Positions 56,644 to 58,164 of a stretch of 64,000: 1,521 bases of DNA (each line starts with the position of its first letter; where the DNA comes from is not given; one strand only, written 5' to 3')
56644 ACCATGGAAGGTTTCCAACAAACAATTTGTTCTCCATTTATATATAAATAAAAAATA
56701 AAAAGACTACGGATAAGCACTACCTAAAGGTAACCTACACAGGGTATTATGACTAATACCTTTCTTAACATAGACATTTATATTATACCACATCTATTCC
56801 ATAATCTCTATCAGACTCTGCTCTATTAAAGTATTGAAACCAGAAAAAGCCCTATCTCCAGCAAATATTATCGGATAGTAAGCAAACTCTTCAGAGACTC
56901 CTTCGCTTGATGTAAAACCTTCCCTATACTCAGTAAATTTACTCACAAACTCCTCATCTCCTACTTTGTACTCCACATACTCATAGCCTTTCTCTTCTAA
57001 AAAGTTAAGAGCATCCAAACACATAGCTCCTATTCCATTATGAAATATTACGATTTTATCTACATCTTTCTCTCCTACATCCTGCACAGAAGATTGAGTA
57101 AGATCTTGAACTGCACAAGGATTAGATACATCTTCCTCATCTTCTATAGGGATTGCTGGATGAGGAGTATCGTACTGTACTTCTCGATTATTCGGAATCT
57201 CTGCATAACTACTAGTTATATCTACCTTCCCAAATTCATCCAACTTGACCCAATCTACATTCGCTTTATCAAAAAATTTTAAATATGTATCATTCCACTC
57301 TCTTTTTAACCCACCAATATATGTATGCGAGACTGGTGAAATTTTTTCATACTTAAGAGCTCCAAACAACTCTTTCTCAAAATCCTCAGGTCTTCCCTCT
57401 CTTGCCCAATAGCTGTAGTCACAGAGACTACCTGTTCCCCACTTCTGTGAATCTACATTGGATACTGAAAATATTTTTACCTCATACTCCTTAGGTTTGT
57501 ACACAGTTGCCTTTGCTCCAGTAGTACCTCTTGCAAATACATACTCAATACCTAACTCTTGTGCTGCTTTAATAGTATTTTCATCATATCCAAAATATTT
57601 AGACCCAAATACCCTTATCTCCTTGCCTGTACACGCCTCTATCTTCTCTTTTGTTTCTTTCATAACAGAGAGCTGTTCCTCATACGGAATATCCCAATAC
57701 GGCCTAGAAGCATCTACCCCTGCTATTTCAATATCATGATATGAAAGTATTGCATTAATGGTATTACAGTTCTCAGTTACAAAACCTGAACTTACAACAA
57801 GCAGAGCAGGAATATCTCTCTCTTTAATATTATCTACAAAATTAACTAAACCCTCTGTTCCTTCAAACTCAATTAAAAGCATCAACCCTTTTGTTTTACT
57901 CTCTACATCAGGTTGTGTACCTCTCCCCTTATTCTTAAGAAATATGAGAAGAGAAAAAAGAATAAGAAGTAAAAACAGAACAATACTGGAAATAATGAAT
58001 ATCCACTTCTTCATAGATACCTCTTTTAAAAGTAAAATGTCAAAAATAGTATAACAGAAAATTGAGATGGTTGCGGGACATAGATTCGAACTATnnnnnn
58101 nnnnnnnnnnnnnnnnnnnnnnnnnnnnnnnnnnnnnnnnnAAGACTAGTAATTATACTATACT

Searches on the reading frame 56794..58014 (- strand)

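Call 58: search_protein_families(library=pfam, proteins=[window:56794-58014:-], max_evalue=0.0001)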
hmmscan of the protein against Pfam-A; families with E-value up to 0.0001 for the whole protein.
window:56794-58014:- (406 aa): 1 family
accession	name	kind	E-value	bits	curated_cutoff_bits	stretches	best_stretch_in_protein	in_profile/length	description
PF01522.26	Polysacc_deac_1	-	2.3e-06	28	23.1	1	56-159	21-124/124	Polysaccharide deacetylase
